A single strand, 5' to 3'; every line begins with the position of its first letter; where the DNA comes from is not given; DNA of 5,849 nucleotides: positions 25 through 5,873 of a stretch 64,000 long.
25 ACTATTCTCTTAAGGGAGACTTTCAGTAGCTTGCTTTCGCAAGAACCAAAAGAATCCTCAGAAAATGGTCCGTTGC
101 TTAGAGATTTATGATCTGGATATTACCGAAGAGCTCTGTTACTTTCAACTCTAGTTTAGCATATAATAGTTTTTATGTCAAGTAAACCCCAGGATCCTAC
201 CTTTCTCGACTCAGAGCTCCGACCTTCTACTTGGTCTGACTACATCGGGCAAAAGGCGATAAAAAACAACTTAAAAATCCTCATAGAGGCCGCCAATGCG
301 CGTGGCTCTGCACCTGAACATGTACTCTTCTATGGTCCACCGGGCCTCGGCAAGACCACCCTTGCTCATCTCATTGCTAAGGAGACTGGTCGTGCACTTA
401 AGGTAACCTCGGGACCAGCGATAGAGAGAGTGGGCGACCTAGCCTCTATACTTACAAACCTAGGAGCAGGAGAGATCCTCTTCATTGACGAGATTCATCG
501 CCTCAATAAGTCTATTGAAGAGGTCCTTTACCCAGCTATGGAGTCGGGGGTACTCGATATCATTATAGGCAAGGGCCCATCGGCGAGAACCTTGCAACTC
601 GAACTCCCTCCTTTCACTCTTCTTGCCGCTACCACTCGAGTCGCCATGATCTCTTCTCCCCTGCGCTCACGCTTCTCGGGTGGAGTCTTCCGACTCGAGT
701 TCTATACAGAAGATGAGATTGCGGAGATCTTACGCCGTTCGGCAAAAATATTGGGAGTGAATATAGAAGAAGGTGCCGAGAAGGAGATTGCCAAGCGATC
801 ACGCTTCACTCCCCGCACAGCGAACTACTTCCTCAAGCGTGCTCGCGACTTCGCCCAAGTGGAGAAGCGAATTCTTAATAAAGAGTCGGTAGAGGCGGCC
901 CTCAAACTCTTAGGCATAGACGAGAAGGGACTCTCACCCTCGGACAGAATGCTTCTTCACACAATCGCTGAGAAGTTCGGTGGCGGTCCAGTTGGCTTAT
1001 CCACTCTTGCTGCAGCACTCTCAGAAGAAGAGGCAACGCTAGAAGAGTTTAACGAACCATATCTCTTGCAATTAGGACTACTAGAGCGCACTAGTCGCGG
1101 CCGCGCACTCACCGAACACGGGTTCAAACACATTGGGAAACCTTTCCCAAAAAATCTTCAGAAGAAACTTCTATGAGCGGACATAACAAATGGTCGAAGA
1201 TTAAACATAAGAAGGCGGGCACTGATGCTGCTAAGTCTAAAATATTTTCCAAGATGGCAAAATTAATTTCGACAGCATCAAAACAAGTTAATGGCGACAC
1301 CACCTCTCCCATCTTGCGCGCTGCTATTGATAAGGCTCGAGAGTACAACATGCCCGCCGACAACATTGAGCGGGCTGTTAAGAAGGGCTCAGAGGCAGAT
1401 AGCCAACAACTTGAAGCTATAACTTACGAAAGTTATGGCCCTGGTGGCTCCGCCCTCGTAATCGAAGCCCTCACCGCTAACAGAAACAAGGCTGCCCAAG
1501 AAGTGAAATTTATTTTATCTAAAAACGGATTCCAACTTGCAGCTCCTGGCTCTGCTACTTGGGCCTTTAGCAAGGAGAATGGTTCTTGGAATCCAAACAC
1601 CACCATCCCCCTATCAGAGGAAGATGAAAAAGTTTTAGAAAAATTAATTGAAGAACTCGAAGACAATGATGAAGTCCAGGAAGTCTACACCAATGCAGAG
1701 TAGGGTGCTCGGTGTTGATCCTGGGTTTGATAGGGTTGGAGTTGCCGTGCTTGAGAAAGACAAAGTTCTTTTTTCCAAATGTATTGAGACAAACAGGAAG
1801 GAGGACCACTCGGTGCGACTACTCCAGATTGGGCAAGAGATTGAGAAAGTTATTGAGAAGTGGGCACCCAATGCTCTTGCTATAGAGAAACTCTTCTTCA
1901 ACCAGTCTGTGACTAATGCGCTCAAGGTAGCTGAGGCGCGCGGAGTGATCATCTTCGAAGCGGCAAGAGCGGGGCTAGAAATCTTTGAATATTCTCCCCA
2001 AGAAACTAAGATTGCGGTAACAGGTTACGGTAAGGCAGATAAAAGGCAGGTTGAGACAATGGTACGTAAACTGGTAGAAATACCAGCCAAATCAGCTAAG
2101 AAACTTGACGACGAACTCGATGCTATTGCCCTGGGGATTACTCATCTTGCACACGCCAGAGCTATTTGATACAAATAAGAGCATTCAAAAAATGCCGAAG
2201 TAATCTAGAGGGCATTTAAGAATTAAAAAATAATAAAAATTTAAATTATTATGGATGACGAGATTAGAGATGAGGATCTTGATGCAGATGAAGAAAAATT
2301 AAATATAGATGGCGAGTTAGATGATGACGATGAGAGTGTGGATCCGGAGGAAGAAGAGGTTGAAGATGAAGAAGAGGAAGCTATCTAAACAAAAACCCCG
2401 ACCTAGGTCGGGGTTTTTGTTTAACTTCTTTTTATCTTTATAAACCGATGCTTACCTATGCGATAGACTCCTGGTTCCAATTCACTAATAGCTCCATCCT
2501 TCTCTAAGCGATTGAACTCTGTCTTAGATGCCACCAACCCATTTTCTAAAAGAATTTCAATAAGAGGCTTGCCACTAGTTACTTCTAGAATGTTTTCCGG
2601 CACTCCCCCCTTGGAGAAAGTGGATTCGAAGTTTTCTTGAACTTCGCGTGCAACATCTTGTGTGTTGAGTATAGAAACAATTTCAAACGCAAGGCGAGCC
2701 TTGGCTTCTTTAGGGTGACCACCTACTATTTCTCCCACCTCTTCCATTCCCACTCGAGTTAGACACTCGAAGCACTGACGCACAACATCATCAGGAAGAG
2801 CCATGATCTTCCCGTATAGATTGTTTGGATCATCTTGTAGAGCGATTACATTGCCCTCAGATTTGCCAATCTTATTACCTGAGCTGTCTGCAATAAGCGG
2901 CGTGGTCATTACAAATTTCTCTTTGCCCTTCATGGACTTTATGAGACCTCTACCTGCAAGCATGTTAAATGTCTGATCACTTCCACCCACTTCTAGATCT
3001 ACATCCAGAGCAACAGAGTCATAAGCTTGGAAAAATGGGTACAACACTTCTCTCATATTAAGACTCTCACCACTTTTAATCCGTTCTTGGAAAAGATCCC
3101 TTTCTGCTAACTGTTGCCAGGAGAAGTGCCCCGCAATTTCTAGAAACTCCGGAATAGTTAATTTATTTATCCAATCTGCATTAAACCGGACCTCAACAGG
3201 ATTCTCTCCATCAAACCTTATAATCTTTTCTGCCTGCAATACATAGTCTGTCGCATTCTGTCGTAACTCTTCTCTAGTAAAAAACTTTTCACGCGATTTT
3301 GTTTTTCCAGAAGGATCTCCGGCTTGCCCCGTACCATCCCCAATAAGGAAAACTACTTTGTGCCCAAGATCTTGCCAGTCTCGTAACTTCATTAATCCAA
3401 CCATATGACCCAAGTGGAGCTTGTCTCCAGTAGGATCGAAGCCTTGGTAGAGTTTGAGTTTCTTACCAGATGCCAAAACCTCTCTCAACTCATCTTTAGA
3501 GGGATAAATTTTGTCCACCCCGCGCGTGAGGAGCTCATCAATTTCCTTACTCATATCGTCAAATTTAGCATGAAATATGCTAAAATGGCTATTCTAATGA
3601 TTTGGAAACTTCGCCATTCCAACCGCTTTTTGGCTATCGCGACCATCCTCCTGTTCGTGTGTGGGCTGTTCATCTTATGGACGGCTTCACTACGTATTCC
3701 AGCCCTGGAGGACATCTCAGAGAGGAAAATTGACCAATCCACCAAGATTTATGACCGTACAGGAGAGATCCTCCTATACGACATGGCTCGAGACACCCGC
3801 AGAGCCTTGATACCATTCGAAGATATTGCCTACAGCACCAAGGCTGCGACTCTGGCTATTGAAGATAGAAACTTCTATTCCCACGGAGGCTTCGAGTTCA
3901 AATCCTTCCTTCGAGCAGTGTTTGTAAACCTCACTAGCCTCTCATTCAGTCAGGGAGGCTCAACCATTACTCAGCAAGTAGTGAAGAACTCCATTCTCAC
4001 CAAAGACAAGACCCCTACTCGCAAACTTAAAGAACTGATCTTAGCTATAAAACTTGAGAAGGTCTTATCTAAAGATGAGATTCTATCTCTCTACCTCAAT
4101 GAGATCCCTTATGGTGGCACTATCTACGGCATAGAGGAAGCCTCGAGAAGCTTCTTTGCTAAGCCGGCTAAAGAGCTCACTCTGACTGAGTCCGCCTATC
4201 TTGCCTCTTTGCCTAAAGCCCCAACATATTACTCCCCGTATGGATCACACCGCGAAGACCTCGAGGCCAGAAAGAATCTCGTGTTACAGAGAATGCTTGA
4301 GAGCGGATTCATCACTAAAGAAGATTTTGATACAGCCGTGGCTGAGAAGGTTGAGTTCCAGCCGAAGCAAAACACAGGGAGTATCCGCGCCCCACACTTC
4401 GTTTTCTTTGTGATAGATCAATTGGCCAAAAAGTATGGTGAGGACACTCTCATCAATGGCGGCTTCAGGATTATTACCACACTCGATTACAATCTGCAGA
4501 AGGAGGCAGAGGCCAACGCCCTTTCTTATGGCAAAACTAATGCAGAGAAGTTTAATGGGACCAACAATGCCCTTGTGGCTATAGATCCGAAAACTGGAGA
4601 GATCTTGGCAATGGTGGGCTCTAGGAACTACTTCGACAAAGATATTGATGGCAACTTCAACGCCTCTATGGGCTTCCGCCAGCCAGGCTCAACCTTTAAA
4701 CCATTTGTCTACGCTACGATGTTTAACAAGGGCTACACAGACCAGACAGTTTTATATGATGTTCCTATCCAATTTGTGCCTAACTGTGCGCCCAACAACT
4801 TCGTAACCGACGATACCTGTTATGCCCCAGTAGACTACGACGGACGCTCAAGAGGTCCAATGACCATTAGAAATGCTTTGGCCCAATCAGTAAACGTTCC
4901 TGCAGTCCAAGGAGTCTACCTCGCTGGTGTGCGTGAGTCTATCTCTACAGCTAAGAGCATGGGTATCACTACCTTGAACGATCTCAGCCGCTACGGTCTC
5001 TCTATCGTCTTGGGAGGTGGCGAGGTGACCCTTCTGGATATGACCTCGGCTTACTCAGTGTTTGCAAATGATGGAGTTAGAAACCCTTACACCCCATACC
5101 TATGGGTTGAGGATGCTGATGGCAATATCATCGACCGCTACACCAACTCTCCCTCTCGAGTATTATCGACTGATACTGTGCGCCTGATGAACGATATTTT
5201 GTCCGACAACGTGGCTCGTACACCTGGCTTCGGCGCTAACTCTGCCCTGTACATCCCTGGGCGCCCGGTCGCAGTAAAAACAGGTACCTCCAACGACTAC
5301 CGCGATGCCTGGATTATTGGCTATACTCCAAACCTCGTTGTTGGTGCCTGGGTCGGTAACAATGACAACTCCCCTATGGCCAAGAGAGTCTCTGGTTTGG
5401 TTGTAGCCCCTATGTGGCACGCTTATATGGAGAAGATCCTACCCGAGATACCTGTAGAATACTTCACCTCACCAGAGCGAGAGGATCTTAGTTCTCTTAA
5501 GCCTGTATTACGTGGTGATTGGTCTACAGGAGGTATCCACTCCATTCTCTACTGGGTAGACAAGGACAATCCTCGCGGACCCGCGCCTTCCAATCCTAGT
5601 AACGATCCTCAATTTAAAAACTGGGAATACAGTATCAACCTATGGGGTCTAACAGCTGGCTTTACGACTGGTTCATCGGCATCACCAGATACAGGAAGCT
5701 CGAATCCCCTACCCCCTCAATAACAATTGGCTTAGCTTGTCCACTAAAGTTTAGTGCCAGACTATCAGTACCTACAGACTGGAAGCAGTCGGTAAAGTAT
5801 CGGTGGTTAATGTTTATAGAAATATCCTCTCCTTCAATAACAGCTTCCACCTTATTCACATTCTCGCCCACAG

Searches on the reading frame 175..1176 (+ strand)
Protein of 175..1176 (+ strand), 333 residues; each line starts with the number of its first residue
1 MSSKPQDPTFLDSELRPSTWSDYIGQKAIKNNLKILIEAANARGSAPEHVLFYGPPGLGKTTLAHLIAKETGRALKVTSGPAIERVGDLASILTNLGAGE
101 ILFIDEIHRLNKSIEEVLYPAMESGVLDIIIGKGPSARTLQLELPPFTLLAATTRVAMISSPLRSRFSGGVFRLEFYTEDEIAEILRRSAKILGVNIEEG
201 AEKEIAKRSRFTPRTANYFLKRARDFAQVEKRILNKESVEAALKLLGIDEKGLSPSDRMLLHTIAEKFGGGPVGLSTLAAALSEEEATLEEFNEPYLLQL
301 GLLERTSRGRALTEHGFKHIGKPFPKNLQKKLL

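Call 35: search_protein_families(library=pfam, proteins=[window:175-1176:+], max_evalue=0.001)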
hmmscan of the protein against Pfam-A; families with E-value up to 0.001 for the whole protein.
window:175-1176:+ (333 aa): 12 families
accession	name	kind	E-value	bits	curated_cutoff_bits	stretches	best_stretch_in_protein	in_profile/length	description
PF05496.18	RuvB_N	-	1.2e-69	233.6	27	1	15-168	1-154/159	Holliday junction DNA helicase RuvB P-loop domain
PF05491.19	RuvB_C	-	2.9e-23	82.1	24.7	1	250-320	1-71/72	RuvB C-terminal winged helix domain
PF17864.7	AAA_lid_4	-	2.4e-22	78.9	27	1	177-249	1-74/74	RuvB AAA lid domain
PF00004.35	AAA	-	9e-19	68.7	21.2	1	50-168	1-124/131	ATPase family associated with various cellular activities (AAA)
PF07728.20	AAA_5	-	3.8e-10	40.4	22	1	49-167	1-139/139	AAA domain (dynein-related subfamily)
PF01078.27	Mg_chelatase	-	4.1e-05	23.5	20.3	0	23-67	5-42/207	Magnesium chelatase, subunit ChlI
PF06068.19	TIP49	-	4.6e-05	23.2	23.8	0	22-77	25-80/347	TIP49 P-loop domain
PF00931.28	NB-ARC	-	5.3e-05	23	23.5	0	46-70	17-41/248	NB-ARC domain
PF13191.12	AAA_16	-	0.00023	22.1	32.6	0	41-85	18-63/167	AAA ATPase domain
PF14532.12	Sigma54_activ_2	-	0.0004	21.1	25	1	46-120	20-91/138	Sigma-54 interaction domain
PF00910.28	RNA_helicase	-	0.00056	20.8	21.5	0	50-119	1-72/105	RNA helicase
PF00158.32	Sigma54_activat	-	0.00057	20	20.2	0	32-74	7-49/168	Sigma-54 interaction domain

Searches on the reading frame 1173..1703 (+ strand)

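Call 35: search_protein_families(library=pfam, proteins=[window:1173-1703:+], max_evalue=0.001)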
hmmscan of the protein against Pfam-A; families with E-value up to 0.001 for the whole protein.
window:1173-1703:+ (176 aa): 2 families
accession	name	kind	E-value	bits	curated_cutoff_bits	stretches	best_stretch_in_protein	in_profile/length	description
PF01709.26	Transcrip_reg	-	3.6e-27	95.5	27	2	81-134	2-55/160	TACO1/YebC second and third domain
PF20772.2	TACO1_YebC_N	-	1.1e-23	83.9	36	1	5-74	1-72/73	TACO1/YebC protein N-terminal domain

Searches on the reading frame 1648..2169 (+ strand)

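Call 35: search_protein_families(library=pfam, proteins=[window:1648-2169:+], max_evalue=0.001)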
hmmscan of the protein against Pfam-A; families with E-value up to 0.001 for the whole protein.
window:1648-2169:+ (173 aa): 2 families
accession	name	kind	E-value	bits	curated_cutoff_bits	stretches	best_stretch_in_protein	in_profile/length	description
PF02075.23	RuvC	-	6.5e-37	127.1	22.2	1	20-166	1-148/148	Crossover junction endodeoxyribonuclease RuvC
PF03652.20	RuvX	-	0.00069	20.4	29.2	0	19-77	2-55/134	Holliday junction resolvase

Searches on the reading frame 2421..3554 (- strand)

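Call 35: search_protein_families(library=pfam, proteins=[window:2421-3554:-], max_evalue=0.001)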
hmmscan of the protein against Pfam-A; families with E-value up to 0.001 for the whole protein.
window:2421-3554:- (377 aa): 1 family
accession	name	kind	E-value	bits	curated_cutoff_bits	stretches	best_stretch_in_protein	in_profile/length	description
PF00579.31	tRNA-synt_1b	-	7e-61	206.5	21.1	1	31-313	4-291/292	tRNA synthetases class I (W and Y)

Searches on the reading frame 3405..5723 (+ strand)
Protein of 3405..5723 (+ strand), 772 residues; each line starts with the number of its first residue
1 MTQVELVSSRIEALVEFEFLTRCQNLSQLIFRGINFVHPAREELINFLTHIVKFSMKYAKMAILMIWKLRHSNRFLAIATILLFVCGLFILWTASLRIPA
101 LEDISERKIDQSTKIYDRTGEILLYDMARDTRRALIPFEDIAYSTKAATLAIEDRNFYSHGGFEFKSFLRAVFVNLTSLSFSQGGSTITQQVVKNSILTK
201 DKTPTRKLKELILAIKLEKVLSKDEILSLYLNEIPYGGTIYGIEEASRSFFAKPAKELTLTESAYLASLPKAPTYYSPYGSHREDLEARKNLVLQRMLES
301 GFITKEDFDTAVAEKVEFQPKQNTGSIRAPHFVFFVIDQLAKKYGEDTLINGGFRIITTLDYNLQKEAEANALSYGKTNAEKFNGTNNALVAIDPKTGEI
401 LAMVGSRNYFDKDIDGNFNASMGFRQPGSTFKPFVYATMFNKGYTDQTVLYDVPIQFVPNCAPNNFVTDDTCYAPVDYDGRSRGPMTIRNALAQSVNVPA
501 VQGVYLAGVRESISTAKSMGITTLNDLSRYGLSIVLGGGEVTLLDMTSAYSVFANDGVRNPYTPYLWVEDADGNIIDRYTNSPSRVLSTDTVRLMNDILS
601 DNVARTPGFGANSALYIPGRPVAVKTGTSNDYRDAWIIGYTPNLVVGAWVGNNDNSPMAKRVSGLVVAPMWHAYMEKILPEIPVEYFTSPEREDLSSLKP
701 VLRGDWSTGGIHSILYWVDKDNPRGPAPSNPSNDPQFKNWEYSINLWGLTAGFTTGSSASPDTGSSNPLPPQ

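Call 35: search_protein_families(library=pfam, proteins=[window:3405-5723:+], max_evalue=0.001)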
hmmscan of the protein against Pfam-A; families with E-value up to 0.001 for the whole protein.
window:3405-5723:+ (772 aa): 2 families
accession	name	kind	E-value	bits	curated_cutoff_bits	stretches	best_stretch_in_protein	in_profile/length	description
PF00912.28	Transgly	-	2.9e-59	199.9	27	1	128-297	9-177/178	Transglycosylase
PF00905.27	Transpeptidase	-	1.2e-23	84.2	22.1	1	390-648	3-276/299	Penicillin binding protein transpeptidase domain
